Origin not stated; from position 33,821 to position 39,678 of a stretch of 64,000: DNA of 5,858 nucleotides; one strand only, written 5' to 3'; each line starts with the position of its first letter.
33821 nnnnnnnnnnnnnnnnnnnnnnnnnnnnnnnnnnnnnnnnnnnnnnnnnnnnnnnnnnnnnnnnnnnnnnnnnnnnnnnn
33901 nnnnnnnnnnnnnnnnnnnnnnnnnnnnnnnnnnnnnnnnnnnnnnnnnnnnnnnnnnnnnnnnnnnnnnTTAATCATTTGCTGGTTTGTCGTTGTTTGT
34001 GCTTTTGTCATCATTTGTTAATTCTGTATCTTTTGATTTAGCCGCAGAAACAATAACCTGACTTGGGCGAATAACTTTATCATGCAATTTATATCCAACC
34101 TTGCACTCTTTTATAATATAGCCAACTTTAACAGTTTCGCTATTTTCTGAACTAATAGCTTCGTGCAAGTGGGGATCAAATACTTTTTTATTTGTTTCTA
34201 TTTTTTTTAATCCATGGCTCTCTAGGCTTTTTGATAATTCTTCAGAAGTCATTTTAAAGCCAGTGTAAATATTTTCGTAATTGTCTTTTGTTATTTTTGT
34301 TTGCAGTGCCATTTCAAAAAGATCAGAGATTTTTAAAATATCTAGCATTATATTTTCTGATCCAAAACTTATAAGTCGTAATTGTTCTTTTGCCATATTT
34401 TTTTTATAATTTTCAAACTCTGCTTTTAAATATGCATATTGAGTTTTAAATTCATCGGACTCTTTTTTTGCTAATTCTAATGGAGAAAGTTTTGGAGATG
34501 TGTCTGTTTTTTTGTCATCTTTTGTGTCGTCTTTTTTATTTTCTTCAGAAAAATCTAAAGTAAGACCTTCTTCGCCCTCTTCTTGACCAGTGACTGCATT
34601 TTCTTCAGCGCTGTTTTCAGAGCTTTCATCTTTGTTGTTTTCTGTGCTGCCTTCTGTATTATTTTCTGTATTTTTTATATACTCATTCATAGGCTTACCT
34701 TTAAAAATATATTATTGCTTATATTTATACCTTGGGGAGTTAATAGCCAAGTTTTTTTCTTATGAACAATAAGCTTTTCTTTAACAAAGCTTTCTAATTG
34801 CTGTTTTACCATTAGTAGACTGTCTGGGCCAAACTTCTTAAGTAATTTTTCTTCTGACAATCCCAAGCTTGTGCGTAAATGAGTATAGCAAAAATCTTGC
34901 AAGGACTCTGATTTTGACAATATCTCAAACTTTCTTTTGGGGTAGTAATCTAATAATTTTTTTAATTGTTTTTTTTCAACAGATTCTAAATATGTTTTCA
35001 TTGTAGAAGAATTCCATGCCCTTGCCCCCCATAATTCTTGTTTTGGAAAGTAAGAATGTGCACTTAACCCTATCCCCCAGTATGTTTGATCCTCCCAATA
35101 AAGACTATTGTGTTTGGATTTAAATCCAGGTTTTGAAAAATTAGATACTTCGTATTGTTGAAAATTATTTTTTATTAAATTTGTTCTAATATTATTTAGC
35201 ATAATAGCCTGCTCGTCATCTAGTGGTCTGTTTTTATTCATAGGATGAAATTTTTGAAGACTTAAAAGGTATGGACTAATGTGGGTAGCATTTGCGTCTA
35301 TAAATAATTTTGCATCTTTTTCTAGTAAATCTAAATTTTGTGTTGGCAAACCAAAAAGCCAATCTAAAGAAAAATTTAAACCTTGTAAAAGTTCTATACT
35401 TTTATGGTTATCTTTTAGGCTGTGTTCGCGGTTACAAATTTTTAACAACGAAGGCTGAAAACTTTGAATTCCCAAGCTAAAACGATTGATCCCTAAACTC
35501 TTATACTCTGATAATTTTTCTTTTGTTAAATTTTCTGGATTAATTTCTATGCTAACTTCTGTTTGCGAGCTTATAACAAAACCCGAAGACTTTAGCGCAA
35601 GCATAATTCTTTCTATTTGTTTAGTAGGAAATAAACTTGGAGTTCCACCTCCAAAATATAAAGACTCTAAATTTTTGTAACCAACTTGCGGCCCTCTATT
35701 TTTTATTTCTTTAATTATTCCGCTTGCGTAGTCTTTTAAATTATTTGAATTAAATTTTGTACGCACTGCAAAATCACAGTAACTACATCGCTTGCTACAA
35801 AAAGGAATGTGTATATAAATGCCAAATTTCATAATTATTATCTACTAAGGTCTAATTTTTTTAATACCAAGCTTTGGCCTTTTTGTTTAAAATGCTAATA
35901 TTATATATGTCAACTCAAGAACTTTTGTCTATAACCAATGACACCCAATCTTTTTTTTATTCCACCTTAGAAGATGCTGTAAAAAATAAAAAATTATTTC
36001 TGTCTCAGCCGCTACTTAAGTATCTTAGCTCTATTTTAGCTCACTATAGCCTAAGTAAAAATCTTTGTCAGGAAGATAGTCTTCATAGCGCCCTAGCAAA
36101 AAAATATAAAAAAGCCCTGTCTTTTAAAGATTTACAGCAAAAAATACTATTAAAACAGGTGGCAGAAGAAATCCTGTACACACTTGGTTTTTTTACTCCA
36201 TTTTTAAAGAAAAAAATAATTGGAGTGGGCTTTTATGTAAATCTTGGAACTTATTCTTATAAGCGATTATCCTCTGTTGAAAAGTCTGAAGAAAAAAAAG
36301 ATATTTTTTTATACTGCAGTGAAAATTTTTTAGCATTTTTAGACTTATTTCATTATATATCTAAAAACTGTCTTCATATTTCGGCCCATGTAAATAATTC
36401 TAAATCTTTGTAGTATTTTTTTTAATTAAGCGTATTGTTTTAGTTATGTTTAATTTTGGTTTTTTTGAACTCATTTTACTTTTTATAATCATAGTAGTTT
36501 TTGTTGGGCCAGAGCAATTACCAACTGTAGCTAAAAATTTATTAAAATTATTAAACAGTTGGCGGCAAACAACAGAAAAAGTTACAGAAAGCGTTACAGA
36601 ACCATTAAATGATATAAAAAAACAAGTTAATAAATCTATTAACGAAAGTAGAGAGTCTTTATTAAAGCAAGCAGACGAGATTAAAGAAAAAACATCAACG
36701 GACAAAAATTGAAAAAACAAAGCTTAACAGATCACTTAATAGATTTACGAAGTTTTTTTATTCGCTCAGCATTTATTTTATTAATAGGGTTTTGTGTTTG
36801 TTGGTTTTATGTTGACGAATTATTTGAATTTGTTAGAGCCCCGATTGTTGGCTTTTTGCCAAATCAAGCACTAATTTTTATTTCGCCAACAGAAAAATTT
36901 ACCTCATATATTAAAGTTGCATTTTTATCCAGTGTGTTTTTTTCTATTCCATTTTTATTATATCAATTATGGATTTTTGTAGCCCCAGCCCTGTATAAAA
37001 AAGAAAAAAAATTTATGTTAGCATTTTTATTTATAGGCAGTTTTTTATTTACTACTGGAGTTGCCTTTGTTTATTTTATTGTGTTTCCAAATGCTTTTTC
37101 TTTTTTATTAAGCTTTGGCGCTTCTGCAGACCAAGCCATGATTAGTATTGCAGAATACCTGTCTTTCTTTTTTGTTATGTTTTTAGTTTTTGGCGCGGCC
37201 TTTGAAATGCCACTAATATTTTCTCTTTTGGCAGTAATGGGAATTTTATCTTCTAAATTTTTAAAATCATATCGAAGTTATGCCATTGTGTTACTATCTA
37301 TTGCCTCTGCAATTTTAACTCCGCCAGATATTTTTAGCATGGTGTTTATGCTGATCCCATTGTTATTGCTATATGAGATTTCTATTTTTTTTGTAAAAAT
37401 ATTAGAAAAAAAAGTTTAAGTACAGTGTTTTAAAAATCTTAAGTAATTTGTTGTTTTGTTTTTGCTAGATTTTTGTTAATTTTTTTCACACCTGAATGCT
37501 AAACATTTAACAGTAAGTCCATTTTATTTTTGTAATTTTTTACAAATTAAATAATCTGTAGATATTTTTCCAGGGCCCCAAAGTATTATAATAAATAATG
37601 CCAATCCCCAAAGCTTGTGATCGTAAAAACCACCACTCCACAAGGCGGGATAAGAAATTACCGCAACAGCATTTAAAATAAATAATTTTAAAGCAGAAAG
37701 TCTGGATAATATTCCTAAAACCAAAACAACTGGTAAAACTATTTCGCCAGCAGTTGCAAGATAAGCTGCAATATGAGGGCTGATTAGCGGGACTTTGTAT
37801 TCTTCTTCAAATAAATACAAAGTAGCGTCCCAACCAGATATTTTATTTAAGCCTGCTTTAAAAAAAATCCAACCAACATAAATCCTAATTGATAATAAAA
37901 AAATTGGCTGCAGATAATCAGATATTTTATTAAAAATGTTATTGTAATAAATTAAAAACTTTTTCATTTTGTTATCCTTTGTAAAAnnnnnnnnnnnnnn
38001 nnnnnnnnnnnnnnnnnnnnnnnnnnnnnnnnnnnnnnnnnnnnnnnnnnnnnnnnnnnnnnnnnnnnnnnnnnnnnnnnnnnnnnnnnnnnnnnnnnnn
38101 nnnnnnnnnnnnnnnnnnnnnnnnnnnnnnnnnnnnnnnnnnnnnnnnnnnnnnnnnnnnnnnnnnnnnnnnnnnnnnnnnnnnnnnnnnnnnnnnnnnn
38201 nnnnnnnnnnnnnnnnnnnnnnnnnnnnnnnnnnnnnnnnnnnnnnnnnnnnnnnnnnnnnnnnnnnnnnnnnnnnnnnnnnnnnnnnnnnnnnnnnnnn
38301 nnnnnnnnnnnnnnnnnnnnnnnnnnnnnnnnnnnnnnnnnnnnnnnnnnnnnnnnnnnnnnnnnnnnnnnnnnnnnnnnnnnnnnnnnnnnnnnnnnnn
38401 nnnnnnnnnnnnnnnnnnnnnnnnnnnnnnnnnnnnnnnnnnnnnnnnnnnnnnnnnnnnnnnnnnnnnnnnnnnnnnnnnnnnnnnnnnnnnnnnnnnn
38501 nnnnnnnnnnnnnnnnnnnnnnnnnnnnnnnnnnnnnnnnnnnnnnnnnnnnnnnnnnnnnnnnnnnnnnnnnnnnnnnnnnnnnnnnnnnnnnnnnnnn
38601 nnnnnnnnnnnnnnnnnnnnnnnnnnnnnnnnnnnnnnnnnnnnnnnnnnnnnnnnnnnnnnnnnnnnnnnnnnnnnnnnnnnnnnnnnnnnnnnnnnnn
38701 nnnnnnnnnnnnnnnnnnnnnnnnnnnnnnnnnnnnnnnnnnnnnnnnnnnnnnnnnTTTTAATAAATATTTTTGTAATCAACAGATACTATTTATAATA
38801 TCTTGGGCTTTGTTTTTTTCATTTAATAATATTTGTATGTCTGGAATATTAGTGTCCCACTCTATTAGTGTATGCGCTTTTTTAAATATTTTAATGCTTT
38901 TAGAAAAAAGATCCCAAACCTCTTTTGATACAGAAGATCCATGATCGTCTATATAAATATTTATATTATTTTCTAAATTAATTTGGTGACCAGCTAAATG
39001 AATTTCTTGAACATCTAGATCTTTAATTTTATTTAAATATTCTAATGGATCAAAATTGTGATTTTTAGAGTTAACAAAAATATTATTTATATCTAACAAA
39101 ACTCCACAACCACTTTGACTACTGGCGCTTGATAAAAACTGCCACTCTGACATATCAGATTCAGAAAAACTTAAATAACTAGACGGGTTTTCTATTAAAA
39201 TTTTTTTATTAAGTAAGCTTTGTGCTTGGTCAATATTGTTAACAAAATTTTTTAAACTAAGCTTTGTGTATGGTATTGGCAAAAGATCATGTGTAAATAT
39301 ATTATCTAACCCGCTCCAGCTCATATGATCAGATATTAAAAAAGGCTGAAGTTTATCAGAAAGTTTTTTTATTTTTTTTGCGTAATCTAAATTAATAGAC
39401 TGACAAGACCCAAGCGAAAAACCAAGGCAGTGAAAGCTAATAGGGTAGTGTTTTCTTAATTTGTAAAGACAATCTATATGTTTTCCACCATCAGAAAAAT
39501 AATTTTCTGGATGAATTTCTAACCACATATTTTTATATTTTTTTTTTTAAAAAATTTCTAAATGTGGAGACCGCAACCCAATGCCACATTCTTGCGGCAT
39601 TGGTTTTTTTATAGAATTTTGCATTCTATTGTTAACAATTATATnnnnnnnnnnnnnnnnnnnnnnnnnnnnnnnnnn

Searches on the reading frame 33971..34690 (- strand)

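Call 46: search_protein_families(library=pfam, proteins=[window:33971-34690:-], max_evalue=0.001)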
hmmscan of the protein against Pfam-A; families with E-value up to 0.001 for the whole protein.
window:33971-34690:- (239 aa): 1 family
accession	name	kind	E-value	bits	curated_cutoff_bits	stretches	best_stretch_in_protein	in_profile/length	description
PF01025.24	GrpE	-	1.4e-42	145.6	25.8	1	59-215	7-164/165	GrpE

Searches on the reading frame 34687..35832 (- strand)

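Call 46: search_protein_families(library=pfam, proteins=[window:34687-35832:-], max_evalue=0.001)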
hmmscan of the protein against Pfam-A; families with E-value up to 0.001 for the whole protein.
window:34687-35832:- (381 aa): 2 families
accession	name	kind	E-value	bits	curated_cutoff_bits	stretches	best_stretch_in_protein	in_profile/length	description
PF04055.27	Radical_SAM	-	6.6e-25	88.6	29.5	1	6-176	1-165/166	Radical SAM superfamily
PF06969.22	HemN_C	-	0.0009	19.7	24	0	306-369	2-65/67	HemN C-terminal domain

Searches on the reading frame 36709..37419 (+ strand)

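Call 47: search_protein_families(library=pfam, proteins=[window:36709-37419:+], max_evalue=0.001)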
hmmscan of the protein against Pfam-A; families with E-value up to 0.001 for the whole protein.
window:36709-37419:+ (236 aa): 1 family
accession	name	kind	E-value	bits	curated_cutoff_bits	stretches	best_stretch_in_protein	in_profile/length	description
PF00902.23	TatC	-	1.1e-64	218.6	25.1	1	8-217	1-208/208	Sec-independent protein translocase protein (TatC)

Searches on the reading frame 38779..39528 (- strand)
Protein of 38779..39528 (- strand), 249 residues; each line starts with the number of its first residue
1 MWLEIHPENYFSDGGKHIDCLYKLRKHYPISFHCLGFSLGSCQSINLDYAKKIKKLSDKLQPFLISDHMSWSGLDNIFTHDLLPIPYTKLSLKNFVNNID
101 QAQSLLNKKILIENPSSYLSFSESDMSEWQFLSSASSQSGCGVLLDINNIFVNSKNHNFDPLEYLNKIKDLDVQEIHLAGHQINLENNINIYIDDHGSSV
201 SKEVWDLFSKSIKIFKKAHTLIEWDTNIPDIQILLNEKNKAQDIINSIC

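Call 47: search_protein_families(library=pfam, proteins=[window:38779-39528:-], max_evalue=0.001)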
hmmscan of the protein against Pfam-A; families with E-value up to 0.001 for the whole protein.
window:38779-39528:- (249 aa): 1 family
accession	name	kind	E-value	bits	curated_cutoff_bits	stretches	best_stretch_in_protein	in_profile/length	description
PF05114.20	MbnB_TglH_ChrH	-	1.3e-87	293.8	25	1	2-245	23-262/263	RiPP precursor modification enzyme MbnB/TglH/ChrH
